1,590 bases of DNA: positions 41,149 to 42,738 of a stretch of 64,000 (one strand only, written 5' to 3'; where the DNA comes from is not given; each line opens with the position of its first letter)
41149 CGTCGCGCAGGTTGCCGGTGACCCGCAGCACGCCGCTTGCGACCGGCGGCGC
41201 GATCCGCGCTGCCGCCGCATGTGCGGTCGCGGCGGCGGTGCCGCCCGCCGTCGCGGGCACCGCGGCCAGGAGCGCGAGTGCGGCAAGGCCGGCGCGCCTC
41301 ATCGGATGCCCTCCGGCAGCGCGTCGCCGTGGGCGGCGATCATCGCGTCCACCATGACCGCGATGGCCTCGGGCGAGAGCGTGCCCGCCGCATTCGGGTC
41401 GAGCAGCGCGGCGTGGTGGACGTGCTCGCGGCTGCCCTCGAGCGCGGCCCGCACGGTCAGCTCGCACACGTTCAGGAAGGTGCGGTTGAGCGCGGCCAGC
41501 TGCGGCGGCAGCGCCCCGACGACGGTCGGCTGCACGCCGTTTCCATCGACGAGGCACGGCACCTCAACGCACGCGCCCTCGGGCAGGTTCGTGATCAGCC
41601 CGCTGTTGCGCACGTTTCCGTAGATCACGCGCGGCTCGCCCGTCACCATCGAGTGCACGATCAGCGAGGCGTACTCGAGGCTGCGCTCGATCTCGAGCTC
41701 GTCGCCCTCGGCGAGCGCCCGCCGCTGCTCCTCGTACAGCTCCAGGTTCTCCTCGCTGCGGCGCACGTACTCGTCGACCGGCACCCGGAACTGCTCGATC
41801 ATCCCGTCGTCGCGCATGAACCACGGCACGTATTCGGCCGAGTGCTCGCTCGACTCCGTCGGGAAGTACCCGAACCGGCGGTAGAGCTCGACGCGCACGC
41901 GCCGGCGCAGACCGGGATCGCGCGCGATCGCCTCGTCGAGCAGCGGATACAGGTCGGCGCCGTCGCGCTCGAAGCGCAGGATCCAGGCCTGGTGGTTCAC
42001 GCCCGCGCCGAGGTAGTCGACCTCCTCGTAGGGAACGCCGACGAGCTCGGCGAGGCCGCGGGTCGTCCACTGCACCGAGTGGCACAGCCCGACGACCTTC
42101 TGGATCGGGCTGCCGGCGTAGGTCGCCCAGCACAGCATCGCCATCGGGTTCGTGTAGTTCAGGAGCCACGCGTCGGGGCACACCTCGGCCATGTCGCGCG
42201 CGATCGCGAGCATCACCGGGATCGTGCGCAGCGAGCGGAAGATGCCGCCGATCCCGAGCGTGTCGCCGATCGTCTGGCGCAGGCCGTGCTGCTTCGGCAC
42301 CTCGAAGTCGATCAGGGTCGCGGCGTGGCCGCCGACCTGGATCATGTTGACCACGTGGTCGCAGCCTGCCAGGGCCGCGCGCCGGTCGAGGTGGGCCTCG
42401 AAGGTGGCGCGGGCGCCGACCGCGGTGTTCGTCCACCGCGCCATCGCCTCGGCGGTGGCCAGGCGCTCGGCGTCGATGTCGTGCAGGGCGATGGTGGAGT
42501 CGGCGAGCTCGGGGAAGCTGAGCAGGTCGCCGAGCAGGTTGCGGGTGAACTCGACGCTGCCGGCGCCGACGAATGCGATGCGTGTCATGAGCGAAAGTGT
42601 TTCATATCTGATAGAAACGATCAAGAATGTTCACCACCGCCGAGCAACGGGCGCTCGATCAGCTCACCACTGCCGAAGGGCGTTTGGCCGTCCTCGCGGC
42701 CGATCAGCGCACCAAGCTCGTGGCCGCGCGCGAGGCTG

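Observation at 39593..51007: Predicted poly-galactosamine / galactosamine catabolic locus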

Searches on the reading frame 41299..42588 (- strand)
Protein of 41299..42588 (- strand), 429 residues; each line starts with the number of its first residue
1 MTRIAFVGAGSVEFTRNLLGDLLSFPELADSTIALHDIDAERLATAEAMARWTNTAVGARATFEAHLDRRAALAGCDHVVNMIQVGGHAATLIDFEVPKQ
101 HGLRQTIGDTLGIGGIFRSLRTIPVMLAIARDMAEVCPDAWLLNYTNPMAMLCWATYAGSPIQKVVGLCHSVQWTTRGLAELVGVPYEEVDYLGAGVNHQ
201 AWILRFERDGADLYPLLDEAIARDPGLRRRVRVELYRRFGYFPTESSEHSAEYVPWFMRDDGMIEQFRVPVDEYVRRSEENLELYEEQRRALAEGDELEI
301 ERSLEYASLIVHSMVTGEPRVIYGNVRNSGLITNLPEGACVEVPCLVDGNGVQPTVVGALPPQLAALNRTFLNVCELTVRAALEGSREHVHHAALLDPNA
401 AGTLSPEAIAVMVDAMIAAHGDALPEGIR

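Call 6: search_protein_families(library=pfam, proteins=[window:41299-42588:-], max_evalue=0.01)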
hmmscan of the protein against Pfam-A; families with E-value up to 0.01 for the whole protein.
window:41299-42588:- (429 aa): 2 families
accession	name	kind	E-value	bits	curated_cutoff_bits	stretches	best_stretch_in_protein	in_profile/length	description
PF02056.22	Glyco_hydro_4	-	1.1e-60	204.8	23.2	1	3-184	1-182/183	Family 4 glycosyl hydrolase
PF11975.13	Glyco_hydro_4C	-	2.4e-60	204.6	24.1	1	195-399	2-210/211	Family 4 glycosyl hydrolase C-terminal domain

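Call 7: search_protein_families(library=ncbifam, proteins=[window:41299-42588:-], max_evalue=0.001)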
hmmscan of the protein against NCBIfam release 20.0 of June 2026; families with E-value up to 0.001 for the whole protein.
window:41299-42588:- (429 aa): 3 families
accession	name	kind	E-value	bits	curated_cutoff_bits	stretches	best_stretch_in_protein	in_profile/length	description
NF011657.0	PRK15076.1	subfamily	7.5e-186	617.9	486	1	1-426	2-428/432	alpha-galactosidase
NF041089.1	alpha_gluc_AglA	equivalog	1.8e-45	155.7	650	2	3-223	2-224/464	alpha-glucosidase AglA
NF004863.0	PRK06223.1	subfamily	0.00054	19.2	283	0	124-169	98-145/313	malate dehydrogenase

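Call 24: search_solved_structures(query=window:41299-42588:-, max_evalue=1e-10, show_alignments=1)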
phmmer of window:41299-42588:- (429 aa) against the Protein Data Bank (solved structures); distinct sequences matched with E-value up to 1e-10: 14.
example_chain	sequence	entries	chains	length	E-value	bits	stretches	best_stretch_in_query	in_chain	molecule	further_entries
5c3m_A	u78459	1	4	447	1.3e-44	155.9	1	3-426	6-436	Putative 6-phospho-beta-glucosidase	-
1s6y_A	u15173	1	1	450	1.7e-43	152.2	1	3-426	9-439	6-phospho-beta-glucosidase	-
3fef_A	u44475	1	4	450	2.4e-43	151.7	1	3-385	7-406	Putative glucosidase lplD, ALPHA-GALACTURONIDASE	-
1obb_A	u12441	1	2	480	1.3e-32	116.3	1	3-222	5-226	ALPHA-GLUCOSIDASE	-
1u8x_X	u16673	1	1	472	5.8e-30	107.6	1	6-402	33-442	Maltose-6'-phosphate glucosidase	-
6dux_A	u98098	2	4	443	4.3e-26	94.9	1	8-426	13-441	6-phospho-alpha-glucosidase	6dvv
6wbt_A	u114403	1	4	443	8.8e-24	87.3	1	4-221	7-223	cellulase IBT99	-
3u95_A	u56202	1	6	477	1.1e-21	80.3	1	3-354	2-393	Glycoside hydrolase, family 4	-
7br4_A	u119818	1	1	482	6.8e-20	74.5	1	3-354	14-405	Alpha-glucosidase, putative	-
1vjt_A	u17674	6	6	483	7.9e-20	74.2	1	3-353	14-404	alpha-glucosidase | Alpha-glucosidase, putative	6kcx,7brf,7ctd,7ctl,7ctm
6vc6_A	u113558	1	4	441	1.1e-17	67.2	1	5-388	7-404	6-phospho-alpha-glucosidase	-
1up6_A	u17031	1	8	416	2.4e-16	62.7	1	3-358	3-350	6-PHOSPHO-BETA-GLUCOSIDASE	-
1up7_A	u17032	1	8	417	2.4e-16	62.7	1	3-358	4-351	6-PHOSPHO-BETA-GLUCOSIDASE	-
1up4_A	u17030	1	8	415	2.9e-16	62.5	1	3-358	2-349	6-PHOSPHO-BETA-GLUCOSIDASE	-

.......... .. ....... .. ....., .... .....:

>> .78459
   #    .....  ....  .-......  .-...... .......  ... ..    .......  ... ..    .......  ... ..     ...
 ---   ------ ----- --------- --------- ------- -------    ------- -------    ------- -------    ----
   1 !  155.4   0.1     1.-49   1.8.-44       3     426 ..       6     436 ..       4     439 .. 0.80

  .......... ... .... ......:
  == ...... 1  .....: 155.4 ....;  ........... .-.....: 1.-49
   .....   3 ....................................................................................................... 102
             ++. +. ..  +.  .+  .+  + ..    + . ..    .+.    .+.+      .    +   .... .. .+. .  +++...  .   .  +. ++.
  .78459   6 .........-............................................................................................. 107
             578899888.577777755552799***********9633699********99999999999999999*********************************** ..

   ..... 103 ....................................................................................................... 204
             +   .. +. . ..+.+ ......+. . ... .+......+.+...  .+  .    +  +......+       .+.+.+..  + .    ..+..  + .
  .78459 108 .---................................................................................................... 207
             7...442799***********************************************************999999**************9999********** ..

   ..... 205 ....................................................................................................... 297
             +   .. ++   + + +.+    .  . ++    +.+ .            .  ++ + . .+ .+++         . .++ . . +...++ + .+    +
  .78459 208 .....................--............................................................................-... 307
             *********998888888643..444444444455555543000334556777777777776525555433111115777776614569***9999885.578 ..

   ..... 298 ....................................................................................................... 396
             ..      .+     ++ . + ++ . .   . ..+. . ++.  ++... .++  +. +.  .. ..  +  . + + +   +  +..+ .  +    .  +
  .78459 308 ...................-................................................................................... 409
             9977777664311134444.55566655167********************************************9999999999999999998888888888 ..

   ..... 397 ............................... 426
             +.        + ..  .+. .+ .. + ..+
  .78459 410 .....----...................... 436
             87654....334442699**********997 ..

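Call 64: find_homologous_proteins(query=window:41299-42588:-, max_evalue=1e-30)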
Query window:41299-42588:- (429 aa): 8000 proteins with E <= 1e-30 among 8000 candidates; the best 120 are listed.
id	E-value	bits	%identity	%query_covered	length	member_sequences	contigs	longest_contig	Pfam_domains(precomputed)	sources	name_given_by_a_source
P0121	1.2e-258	876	89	100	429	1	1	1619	PF11975.14,PF02056.23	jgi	jgi:alpha-galactosidase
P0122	1.5e-257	872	89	100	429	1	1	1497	PF11975.14,PF02056.23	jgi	jgi:alpha-galactosidase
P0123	2.5e-257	872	89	100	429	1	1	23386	PF11975.14,PF02056.23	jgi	-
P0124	4.6e-256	867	87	100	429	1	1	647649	PF11975.14,PF02056.23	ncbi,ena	-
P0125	1.6e-255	866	87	100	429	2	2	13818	PF11975.14,PF02056.23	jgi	jgi:alpha-galactosidase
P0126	1.1e-254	863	88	100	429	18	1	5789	PF11975.14,PF02056.23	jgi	jgi:alpha-galactosidase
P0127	3.0e-254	861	88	100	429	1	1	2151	PF11975.14,PF02056.23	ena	-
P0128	4.3e-254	861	87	100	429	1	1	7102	PF11975.14,PF02056.23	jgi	-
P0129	1.0e-253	860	88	100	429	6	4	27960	PF11975.14,PF02056.23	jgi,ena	jgi:alpha-galactosidase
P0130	2.7e-253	858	88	100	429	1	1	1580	PF11975.14,PF02056.23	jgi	-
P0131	2.9e-253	858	87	100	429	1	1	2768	PF11975.14,PF02056.23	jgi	jgi:alpha-galactosidase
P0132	2.9e-253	858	87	100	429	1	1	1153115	PF11975.14,PF02056.23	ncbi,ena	-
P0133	3.8e-253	858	87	100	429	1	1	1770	PF11975.14,PF02056.23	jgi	-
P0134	7.4e-253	857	87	100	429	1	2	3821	PF11975.14,PF02056.23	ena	-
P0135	8.2e-253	857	87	100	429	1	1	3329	PF11975.14,PF02056.23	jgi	-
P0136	8.8e-253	857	87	100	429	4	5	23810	PF11975.14,PF02056.23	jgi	jgi:alpha-galactosidase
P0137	9.2e-253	857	88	100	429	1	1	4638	PF11975.14,PF02056.23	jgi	-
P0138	1.4e-252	856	87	100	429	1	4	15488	PF11975.14,PF02056.23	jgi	jgi:alpha-galactosidase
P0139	2.2e-252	855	87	100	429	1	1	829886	PF11975.14,PF02056.23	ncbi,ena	-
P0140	3.5e-252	855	87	100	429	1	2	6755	PF11975.14,PF02056.23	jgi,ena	-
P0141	3.5e-252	855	87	100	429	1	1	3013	PF11975.14,PF02056.23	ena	-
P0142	4.5e-252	854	87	100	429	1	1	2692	PF11975.14,PF02056.23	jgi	-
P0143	5.6e-252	854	87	100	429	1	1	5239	PF11975.14,PF02056.23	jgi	jgi:alpha-galactosidase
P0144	6.4e-252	854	86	100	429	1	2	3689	PF11975.14,PF02056.23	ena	-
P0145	2.3e-251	852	87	100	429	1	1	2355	PF11975.14,PF02056.23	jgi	jgi:alpha-galactosidase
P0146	4.5e-251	851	86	100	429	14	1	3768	PF11975.14,PF02056.23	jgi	-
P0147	6.2e-251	850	86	100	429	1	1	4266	PF11975.14,PF02056.23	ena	-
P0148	8.3e-251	850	86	100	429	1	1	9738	PF11975.14,PF02056.23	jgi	jgi:alpha-galactosidase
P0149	1.2e-250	850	86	100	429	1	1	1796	PF11975.14,PF02056.23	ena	-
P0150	3.7e-250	848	87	100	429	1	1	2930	PF11975.14,PF02056.23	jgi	-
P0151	5.0e-250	847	86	100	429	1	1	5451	PF11975.14,PF02056.23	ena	-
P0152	5.4e-250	847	86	100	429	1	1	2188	PF11975.14,PF02056.23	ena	-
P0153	9.7e-250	847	86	100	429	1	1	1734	PF11975.14,PF02056.23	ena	-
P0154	1.4e-249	846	86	100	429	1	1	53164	PF11975.14,PF02056.23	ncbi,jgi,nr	ncbi:MAG TPA: alpha-glucosidase/alpha-galactosidase [Gaiellales bacterium]|jgi:alpha-galactosidase|n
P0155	1.6e-249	846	86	100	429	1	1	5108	PF11975.14,PF02056.23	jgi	-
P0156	4.4e-249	844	86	100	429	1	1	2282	PF11975.14,PF02056.23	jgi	jgi:alpha-galactosidase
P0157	5.7e-249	844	86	100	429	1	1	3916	PF11975.14,PF02056.23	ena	-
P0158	1.2e-248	843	86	100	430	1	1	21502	PF11975.14,PF02056.23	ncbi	-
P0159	1.9e-248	842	85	100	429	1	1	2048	PF11975.14,PF02056.23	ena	-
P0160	3.4e-248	841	85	100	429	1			PF11975.14,PF02056.23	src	-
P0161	6.3e-248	841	85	100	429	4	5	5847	PF11975.14,PF02056.23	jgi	jgi:alpha-galactosidase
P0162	1.0e-247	840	86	100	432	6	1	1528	PF11975.14,PF02056.23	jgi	jgi:alpha-galactosidase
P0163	1.9e-247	839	85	100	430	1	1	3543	PF11975.14,PF02056.23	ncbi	-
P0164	4.4e-247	838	85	100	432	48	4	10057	PF11975.14,PF02056.23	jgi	jgi:alpha-galactosidase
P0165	4.9e-247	838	85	100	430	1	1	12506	PF11975.14,PF02056.23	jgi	jgi:alpha-galactosidase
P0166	7.3e-247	837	85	100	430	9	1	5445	PF11975.14,PF02056.23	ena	-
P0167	3.5e-246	835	85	100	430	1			PF11975.14,PF02056.23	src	-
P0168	1.5e-245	833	85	100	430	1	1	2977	PF11975.14,PF02056.23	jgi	jgi:alpha-galactosidase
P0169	4.9e-245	831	85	100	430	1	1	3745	PF11975.14,PF02056.23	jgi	jgi:alpha-galactosidase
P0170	5.0e-245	831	85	100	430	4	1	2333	PF11975.14,PF02056.23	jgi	jgi:alpha-galactosidase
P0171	8.3e-245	830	85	100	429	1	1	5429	PF11975.14,PF02056.23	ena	-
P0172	1.3e-244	830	84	100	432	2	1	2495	PF11975.14,PF02056.23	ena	-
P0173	1.4e-244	830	84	100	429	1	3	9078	PF11975.14,PF02056.23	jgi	jgi:alpha-galactosidase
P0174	2.2e-244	829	84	100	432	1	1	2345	PF11975.14,PF02056.23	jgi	jgi:alpha-galactosidase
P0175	2.6e-244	829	84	100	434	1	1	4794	PF11975.14,PF02056.23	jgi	jgi:alpha-galactosidase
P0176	3.1e-244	828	84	100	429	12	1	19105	PF11975.14,PF02056.23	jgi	jgi:alpha-galactosidase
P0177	7.4e-244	827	85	100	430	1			PF11975.14,PF02056.23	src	-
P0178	9.5e-244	827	85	100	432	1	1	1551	PF11975.14,PF02056.23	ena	-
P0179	1.7e-243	826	84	100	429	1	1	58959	PF11975.14,PF02056.23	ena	-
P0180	1.7e-243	826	84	100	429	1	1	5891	PF11975.14,PF02056.23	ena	-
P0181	1.8e-243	826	84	100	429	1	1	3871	PF11975.14,PF02056.23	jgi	-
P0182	1.9e-243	826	84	100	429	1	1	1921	PF11975.14,PF02056.23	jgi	-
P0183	1.9e-243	826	85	100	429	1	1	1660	PF11975.14,PF02056.23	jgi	jgi:alpha-galactosidase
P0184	2.4e-243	825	84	100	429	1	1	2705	PF11975.14,PF02056.23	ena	-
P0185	2.6e-243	825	84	100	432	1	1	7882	PF11975.14,PF02056.23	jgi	jgi:alpha-galactosidase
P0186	2.7e-243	825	84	100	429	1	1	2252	PF11975.14,PF02056.23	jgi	jgi:alpha-galactosidase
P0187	2.7e-243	825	84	100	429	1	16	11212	PF11975.14,PF02056.23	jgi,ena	jgi:alpha-galactosidase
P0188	2.8e-243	825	84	100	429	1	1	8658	PF11975.14,PF02056.23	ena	-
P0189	3.6e-243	825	84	100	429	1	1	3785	PF11975.14,PF02056.23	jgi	-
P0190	3.9e-243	825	84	100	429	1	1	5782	PF11975.14,PF02056.23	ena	-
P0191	4.2e-243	825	84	100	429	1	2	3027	PF11975.14,PF02056.23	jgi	jgi:alpha-galactosidase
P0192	4.2e-243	825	84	100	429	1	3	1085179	PF11975.14,PF02056.23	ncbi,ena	-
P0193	4.2e-243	825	84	100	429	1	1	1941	PF11975.14,PF02056.23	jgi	jgi:alpha-galactosidase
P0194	4.4e-243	825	84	100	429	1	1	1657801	PF11975.14,PF02056.23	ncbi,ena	-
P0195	4.7e-243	825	84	100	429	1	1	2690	PF11975.14,PF02056.23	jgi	-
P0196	4.7e-243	825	84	100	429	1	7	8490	PF11975.14,PF02056.23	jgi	jgi:alpha-galactosidase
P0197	4.9e-243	824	84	100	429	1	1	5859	PF11975.14,PF02056.23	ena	-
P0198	5.4e-243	824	84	100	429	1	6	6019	PF11975.14,PF02056.23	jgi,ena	jgi:alpha-galactosidase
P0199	5.5e-243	824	84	100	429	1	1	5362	PF11975.14,PF02056.23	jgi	-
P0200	5.9e-243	824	84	100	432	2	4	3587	PF11975.14,PF02056.23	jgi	jgi:alpha-galactosidase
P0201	7.1e-243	824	84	100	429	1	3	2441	PF11975.14,PF02056.23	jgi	jgi:alpha-galactosidase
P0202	8.4e-243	824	84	100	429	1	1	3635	PF11975.14,PF02056.23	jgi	-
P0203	9.2e-243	824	84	100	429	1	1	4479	PF11975.14,PF02056.23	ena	-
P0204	1.0e-242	823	84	100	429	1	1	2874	PF11975.14,PF02056.23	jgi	-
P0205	1.1e-242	823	84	100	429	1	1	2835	PF11975.14,PF02056.23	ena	-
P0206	1.2e-242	823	84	100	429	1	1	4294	PF11975.14,PF02056.23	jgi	jgi:alpha-galactosidase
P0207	1.5e-242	823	83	100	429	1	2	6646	PF11975.14,PF02056.23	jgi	jgi:alpha-galactosidase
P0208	1.6e-242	823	84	100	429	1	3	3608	PF11975.14,PF02056.23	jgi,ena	-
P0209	1.7e-242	823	84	100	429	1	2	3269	PF11975.14,PF02056.23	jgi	jgi:alpha-galactosidase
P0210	1.9e-242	823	84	100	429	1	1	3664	PF11975.14,PF02056.23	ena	-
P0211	1.9e-242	823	84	100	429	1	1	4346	PF11975.14,PF02056.23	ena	-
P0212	2.0e-242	822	84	100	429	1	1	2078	PF11975.14,PF02056.23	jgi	-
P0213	2.1e-242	822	84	100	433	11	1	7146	PF11975.14,PF02056.23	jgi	jgi:alpha-galactosidase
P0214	2.2e-242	822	84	100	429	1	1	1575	PF11975.14,PF02056.23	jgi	jgi:alpha-galactosidase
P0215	2.2e-242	822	84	100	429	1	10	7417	PF11975.14,PF02056.23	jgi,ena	jgi:alpha-galactosidase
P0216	2.5e-242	822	84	100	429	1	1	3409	PF11975.14,PF02056.23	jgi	jgi:alpha-galactosidase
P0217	2.6e-242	822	85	100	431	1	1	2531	PF11975.14,PF02056.23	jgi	-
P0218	2.9e-242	822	84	100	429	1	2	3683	PF11975.14,PF02056.23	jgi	jgi:alpha-galactosidase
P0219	3.2e-242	822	84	100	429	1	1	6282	PF11975.14,PF02056.23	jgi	-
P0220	3.4e-242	822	83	100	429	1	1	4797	PF11975.14,PF02056.23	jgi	-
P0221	3.7e-242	822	84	100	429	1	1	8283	PF11975.14,PF02056.23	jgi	jgi:alpha-galactosidase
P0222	3.7e-242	822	84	100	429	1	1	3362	PF11975.14,PF02056.23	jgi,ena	-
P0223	3.9e-242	821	84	100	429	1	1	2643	PF11975.14,PF02056.23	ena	-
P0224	4.3e-242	821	84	100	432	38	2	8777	PF11975.14,PF02056.23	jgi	jgi:alpha-galactosidase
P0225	4.4e-242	821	84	100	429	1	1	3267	PF11975.14,PF02056.23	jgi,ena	-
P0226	4.7e-242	821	84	100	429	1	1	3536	PF11975.14,PF02056.23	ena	-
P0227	5.9e-242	821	84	100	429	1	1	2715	PF11975.14,PF02056.23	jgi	jgi:alpha-galactosidase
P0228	6.8e-242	821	83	100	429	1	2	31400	PF11975.14,PF02056.23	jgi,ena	-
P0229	7.0e-242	821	83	100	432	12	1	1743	PF11975.14,PF02056.23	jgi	jgi:alpha-galactosidase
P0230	7.9e-242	820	84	100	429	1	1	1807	PF11975.14,PF02056.23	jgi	jgi:alpha-galactosidase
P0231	8.1e-242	820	84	100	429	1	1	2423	PF11975.14,PF02056.23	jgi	-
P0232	8.3e-242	820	84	100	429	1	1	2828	PF11975.14,PF02056.23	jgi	-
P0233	8.5e-242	820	84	100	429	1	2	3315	PF11975.14,PF02056.23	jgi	jgi:alpha-galactosidase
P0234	9.0e-242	820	84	100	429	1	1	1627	PF11975.14,PF02056.23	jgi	jgi:alpha-galactosidase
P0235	9.2e-242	820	84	100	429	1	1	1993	PF11975.14,PF02056.23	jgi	-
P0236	9.9e-242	820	83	100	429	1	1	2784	PF11975.14,PF02056.23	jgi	jgi:alpha-galactosidase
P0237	1.3e-241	820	84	100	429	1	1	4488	PF11975.14,PF02056.23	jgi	-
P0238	1.3e-241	820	83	100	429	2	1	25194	PF11975.14,PF02056.23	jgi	jgi:alpha-galactosidase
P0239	1.4e-241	820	84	100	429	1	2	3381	PF11975.14,PF02056.23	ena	-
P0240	1.4e-241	820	84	100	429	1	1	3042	PF11975.14,PF02056.23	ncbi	-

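Call 65: find_encoding_contigs(protein=P0194, flank=10000, max_places=2)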
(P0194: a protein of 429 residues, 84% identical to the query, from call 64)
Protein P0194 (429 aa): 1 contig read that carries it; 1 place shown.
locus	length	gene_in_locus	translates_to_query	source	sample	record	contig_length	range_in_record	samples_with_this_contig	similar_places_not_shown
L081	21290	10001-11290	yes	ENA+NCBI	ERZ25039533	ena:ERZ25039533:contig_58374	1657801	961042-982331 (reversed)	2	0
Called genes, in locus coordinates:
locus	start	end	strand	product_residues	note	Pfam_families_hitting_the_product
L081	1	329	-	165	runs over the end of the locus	PF00188:CAP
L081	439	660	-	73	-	PF00196:GerE (weak)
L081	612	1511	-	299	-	PF03734:YkuD (faint)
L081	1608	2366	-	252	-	PF08220:HTH_DeoR, PF08279:HTH_11 (weak), PF12840:HTH_20 (faint), PF00455:DeoRC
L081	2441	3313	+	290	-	PF01380:SIS (faint)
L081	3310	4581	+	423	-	PF01547:SBP_bac_1, PF13416:SBP_bac_8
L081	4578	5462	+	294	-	PF00528:BPD_transp_1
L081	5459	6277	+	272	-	PF00528:BPD_transp_1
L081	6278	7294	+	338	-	PF00005:ABC_tran, PF13304:AAA_21 (faint), PF03459:TOBE (faint), PF17912:OB_MalK (faint), PF08402:TOBE_2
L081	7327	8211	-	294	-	PF00294:PfkB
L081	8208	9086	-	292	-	PF00294:PfkB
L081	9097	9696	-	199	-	PF01791:DeoC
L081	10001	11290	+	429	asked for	PF02056:Glyco_hydro_4, PF11975:Glyco_hydro_4C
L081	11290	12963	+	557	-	PF03537:Glyco_hydro_114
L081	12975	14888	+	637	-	PF02129:Peptidase_S15, PF08530:PepX_C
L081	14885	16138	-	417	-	PF00557:Peptidase_M24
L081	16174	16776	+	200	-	PF01872:RibD_C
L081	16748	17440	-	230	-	-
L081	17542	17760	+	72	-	-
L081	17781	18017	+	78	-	-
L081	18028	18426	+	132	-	PF04545:Sigma70_r4 (faint), PF08281:Sigma70_r4_2 (weak)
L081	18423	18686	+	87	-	-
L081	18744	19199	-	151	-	PF07681:DoxX (weak)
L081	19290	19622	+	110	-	PF04993:TfoX_N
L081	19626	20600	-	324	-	PF01425:Amidase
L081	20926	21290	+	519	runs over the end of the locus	PF01565:FAD_binding_4, PF08031:BBE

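Call 66: find_encoding_contigs(protein=P0154, flank=10000, max_places=2)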
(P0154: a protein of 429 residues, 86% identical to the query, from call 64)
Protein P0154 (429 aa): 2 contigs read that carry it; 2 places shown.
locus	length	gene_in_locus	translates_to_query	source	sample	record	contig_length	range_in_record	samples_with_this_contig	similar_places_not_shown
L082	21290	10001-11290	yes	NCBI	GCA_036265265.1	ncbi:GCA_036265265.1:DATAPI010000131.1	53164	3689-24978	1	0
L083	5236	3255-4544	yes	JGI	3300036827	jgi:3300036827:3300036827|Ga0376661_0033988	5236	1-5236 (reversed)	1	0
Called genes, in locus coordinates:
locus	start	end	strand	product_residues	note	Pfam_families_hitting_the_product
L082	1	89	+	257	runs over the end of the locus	PF00106:adh_short, PF08659:KR (faint), PF13561:adh_short_C2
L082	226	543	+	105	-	-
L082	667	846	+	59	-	-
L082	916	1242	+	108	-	-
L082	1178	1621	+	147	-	PF01740:STAS, PF13466:STAS_2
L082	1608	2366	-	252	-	PF08220:HTH_DeoR, PF00455:DeoRC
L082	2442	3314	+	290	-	PF01380:SIS (weak)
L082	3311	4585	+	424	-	PF01547:SBP_bac_1, PF13416:SBP_bac_8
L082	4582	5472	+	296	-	PF00528:BPD_transp_1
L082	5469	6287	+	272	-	PF00528:BPD_transp_1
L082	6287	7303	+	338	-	PF00005:ABC_tran, PF03459:TOBE (faint), PF17912:OB_MalK (faint), PF08402:TOBE_2 (weak)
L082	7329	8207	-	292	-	PF00294:PfkB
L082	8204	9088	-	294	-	PF00294:PfkB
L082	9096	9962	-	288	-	PF01791:DeoC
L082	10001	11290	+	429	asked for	PF02056:Glyco_hydro_4, PF11975:Glyco_hydro_4C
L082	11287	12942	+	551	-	PF03537:Glyco_hydro_114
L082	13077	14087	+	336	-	PF00116:COX2, PF00034:Cytochrom_C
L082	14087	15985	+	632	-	PF00115:COX1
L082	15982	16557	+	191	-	PF00510:COX3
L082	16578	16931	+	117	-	-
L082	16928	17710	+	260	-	PF00034:Cytochrom_C, PF13442:Cytochrome_CBB3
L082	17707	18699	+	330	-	PF19297:QcrA_N (weak), PF00355:Rieske (weak)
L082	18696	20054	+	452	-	PF00033:Cytochrome_B, PF13631:Cytochrom_B_N_2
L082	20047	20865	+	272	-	PF09678:Caa3_CtaG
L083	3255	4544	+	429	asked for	PF02056:Glyco_hydro_4, PF11975:Glyco_hydro_4C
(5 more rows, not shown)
